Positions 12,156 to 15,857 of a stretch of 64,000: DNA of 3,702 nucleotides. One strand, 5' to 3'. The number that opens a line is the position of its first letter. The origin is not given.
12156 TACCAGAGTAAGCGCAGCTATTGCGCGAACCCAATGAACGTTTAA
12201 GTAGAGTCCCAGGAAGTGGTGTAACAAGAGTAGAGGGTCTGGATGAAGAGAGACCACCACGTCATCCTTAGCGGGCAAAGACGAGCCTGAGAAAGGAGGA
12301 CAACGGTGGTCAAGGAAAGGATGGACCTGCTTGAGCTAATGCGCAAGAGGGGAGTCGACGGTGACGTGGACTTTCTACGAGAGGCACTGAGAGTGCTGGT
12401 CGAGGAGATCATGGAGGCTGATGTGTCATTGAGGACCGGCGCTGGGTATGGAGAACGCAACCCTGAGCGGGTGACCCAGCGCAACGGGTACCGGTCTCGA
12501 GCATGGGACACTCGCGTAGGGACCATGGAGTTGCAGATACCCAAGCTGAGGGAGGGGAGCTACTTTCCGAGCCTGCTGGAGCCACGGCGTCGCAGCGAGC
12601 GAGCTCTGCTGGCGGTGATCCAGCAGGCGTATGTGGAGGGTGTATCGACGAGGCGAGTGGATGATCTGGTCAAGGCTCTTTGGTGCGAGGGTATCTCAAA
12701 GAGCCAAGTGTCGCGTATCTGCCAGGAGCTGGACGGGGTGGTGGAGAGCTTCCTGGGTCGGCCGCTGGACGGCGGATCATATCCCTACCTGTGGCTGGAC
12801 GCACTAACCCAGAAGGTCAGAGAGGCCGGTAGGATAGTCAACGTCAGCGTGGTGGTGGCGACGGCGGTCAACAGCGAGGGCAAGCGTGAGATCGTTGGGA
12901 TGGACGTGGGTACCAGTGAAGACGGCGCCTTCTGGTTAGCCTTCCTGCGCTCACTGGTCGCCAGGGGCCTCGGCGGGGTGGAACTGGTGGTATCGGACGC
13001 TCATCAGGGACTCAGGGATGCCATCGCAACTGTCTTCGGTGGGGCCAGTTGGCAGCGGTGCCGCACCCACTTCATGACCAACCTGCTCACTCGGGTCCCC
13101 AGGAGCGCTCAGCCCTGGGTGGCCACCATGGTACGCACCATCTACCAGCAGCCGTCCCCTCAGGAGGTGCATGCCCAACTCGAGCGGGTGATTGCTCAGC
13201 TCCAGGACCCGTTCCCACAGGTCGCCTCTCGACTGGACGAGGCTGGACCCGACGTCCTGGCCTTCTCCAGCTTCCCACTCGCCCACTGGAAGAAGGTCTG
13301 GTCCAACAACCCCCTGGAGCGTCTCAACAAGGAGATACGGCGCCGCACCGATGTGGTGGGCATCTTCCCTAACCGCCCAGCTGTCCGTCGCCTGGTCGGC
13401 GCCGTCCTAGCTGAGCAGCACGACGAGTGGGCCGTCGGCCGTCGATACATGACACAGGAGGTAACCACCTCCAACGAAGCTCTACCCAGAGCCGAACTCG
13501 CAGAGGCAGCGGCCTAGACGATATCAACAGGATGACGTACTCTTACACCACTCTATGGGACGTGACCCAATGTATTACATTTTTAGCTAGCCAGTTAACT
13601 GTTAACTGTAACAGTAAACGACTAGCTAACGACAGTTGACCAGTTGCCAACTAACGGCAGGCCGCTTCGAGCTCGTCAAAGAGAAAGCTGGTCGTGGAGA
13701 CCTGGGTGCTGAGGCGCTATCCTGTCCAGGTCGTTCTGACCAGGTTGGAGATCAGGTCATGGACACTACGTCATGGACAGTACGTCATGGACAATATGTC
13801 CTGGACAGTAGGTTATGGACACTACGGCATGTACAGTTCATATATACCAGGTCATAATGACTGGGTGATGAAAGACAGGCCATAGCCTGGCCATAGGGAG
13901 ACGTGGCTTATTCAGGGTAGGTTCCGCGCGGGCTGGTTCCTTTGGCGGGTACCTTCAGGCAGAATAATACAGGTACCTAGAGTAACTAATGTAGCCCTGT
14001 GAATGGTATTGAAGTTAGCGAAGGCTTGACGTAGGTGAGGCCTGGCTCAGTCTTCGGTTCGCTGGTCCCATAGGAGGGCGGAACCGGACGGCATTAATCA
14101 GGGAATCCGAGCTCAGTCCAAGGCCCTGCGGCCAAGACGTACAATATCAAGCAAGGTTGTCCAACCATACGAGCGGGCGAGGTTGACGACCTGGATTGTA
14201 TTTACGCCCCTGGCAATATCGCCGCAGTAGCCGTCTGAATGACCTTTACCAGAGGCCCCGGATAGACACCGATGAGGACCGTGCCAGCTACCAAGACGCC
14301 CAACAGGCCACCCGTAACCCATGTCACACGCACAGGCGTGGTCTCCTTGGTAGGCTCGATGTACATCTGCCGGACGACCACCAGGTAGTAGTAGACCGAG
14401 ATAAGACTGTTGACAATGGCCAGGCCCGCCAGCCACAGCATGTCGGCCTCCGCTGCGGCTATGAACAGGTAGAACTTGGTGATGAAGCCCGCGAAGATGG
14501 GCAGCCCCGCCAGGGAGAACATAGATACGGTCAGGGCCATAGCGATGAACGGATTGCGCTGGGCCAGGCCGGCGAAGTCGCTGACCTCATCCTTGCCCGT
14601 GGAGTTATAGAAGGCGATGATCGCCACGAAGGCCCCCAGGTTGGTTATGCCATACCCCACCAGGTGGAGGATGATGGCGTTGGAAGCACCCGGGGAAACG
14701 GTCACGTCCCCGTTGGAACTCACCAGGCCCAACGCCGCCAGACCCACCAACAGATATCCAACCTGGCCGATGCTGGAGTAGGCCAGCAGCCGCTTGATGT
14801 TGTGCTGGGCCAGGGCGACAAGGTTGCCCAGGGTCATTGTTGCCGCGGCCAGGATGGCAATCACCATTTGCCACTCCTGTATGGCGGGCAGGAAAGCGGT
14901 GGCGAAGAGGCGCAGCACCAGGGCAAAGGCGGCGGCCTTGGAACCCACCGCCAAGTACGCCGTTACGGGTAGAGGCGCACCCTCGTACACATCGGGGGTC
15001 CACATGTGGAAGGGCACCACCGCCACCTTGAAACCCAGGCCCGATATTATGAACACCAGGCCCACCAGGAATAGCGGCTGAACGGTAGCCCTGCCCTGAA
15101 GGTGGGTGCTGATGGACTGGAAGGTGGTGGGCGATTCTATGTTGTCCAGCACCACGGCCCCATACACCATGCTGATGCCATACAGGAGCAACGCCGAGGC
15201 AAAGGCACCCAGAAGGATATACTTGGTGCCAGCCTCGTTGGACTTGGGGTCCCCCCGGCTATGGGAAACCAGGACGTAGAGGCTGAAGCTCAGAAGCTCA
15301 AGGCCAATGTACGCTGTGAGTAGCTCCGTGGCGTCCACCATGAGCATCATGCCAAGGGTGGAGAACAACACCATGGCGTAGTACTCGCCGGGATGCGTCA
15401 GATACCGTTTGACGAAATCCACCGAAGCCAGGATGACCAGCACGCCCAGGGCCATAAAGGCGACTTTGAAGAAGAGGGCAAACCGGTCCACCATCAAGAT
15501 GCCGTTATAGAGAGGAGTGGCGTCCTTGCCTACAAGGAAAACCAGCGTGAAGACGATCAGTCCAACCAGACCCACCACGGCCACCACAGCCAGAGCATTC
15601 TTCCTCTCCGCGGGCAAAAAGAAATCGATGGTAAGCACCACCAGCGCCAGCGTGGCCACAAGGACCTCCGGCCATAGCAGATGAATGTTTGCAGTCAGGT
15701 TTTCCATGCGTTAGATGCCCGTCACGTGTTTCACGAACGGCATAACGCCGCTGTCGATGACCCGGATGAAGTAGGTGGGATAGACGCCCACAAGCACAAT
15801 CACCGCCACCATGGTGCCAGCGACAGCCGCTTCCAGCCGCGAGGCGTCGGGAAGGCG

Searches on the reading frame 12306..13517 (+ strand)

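Call 59: search_protein_families(library=pfam, max_evalue=0.00001, proteins=[window:12306-13517:+])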
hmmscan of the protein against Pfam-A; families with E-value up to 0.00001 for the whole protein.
window:12306-13517:+ (403 aa): 1 family
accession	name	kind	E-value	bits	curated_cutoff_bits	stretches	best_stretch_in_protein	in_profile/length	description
PF00872.24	Transposase_mut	-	4e-134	447.7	21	1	5-376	7-377/379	Transposase, Mutator family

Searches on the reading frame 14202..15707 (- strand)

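Call 59: search_protein_families(library=pfam, max_evalue=0.00001, proteins=[window:14202-15707:-])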
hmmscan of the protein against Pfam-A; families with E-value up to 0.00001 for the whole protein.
window:14202-15707:- (501 aa): 1 family
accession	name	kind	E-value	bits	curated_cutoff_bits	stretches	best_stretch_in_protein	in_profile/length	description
PF00361.26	Proton_antipo_M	-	1.1e-68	232.1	21.5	1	126-437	1-294/294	NADH:quinone oxidoreductase/Mrp antiporter, TM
